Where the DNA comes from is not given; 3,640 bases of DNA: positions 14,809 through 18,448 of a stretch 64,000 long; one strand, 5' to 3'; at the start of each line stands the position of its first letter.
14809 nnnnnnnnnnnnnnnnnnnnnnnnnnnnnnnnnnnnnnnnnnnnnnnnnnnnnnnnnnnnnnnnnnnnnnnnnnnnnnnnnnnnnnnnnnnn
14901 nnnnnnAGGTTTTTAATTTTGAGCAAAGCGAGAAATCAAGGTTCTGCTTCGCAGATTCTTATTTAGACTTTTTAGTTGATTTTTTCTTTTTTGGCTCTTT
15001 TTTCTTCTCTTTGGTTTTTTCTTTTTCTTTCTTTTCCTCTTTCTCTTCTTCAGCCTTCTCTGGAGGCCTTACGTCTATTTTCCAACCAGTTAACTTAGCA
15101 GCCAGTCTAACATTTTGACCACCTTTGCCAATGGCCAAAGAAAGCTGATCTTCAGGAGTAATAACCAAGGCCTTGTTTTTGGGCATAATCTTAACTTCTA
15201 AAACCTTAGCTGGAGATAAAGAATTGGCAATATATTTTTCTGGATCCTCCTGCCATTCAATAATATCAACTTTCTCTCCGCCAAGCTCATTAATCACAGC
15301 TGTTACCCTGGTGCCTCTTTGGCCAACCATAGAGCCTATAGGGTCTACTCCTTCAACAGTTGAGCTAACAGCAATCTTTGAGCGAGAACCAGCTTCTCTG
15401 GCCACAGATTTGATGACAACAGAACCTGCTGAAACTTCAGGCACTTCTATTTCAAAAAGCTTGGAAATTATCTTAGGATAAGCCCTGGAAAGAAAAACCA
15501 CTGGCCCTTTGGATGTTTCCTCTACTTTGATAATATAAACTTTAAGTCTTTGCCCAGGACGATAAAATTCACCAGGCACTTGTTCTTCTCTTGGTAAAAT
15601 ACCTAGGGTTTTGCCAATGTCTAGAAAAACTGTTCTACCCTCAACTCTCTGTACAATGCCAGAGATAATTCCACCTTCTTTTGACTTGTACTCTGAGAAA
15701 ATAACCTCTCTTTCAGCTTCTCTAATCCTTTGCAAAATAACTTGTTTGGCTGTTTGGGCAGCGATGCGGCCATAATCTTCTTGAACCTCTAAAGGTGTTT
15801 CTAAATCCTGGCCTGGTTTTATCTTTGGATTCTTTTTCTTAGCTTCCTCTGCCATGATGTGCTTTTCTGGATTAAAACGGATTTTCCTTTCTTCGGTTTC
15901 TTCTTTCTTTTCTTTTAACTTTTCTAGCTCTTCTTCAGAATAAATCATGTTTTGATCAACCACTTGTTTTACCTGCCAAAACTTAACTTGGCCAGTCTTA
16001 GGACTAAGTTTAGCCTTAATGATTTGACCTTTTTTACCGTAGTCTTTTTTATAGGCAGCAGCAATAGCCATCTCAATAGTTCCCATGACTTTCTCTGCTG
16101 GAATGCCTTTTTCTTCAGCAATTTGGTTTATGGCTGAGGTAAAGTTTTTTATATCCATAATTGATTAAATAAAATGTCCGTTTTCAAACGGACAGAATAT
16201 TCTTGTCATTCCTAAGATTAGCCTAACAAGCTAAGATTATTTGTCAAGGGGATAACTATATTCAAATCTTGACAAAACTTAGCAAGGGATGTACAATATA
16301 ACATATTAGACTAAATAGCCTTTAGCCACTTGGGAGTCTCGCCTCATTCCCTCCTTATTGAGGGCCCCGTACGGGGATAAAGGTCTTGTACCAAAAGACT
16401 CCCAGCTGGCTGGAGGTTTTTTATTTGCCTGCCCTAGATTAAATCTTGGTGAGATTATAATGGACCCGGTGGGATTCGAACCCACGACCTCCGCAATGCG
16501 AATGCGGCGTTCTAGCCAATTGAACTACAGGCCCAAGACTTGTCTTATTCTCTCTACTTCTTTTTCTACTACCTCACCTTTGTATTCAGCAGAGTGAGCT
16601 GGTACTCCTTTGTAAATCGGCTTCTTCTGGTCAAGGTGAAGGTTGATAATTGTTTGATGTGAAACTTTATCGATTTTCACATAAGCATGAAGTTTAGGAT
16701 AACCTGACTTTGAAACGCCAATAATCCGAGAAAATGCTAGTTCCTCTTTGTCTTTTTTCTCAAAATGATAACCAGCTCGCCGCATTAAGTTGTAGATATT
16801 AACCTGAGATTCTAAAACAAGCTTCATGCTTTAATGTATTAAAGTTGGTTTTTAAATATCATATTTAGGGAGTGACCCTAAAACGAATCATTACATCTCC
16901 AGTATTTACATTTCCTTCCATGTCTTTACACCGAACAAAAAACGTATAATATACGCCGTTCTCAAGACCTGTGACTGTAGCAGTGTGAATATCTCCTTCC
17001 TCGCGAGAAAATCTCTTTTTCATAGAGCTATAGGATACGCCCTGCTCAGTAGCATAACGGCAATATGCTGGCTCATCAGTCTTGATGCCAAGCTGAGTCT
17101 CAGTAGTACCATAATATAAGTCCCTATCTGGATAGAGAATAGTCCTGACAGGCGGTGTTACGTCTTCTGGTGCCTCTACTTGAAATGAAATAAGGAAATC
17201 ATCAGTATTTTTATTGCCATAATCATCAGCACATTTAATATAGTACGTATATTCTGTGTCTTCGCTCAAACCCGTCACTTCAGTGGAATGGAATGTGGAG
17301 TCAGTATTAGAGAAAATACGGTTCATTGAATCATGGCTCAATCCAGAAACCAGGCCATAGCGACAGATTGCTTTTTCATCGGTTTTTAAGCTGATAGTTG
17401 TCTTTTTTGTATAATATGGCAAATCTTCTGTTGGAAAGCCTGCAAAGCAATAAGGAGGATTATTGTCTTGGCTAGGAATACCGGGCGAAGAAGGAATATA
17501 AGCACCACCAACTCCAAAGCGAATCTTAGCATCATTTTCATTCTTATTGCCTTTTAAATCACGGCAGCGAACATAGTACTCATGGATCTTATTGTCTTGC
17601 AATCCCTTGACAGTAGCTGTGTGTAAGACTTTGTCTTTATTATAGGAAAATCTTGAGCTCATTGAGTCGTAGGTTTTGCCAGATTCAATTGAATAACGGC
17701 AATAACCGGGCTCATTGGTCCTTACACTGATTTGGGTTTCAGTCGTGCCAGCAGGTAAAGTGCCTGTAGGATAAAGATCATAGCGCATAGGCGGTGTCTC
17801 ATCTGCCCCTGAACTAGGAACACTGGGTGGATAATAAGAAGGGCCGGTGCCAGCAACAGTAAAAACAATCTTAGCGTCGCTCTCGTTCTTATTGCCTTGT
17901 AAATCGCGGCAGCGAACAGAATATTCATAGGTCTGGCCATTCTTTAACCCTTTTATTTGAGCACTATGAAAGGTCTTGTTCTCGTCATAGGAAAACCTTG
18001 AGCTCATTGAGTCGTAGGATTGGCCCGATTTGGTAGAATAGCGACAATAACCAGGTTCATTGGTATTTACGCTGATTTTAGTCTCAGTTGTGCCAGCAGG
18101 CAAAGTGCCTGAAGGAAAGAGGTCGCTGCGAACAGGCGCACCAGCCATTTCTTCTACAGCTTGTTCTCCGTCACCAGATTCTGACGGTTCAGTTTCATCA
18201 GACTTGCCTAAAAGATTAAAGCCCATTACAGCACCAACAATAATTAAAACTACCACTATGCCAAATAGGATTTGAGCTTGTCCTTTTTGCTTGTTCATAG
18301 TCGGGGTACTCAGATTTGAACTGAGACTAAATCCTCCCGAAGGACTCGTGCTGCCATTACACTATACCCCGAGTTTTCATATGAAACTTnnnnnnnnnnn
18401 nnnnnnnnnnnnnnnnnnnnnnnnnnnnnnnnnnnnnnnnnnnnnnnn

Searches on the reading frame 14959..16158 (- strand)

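Call 72: search_protein_families(library=pfam, proteins=[window:14959-16158:-], max_evalue=0.001)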
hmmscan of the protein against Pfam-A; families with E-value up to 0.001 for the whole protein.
window:14959-16158:- (399 aa): 4 families
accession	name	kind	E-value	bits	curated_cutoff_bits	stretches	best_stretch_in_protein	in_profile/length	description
PF08529.16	NusA_N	-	6.2e-31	107.5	23.8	1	6-151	2-119/119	NusA N-terminal domain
PF13184.12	KH_5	-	2.7e-28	98.3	27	1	256-324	1-69/69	NusA-like KH domain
PF00575.29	S1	-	4.4e-07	30.6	22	1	160-220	3-70/74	S1 RNA binding domain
PF23095.1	KH_NusA_C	-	0.00021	21.7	34.2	1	335-363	6-34/59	Transcription termination/antitermination protein NusA, KH domain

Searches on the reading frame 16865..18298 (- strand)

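Call 72: search_protein_families(library=pfam, proteins=[window:16865-18298:-], max_evalue=0.001)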
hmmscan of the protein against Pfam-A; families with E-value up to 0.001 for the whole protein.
window:16865-18298:- (477 aa): 6 families
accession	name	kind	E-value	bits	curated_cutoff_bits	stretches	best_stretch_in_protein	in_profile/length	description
PF16656.11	Pur_ac_phosph_N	-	1.1e-15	58.3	30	1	79-132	24-82/93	Purple acid Phosphatase, N-terminal domain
PF07495.19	Y_Y_Y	-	1e-06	29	26.6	0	349-374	39-64/65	Y_Y_Y domain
PF19077.6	Big_13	-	1.6e-06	29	27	0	115-148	69-100/102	Bacterial Ig-like domain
PF00041.27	fn3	-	4.9e-06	27.1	25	0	111-141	49-79/84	Fibronectin type III domain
PF25077.1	DUF7800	-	9.4e-06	26.1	27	0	71-132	16-73/89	Domain of unknown function (DUF7800)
PF22352.2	K319L-like_PKD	-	0.00019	21.8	27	0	331-368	44-80/84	K319L-like, PKD domain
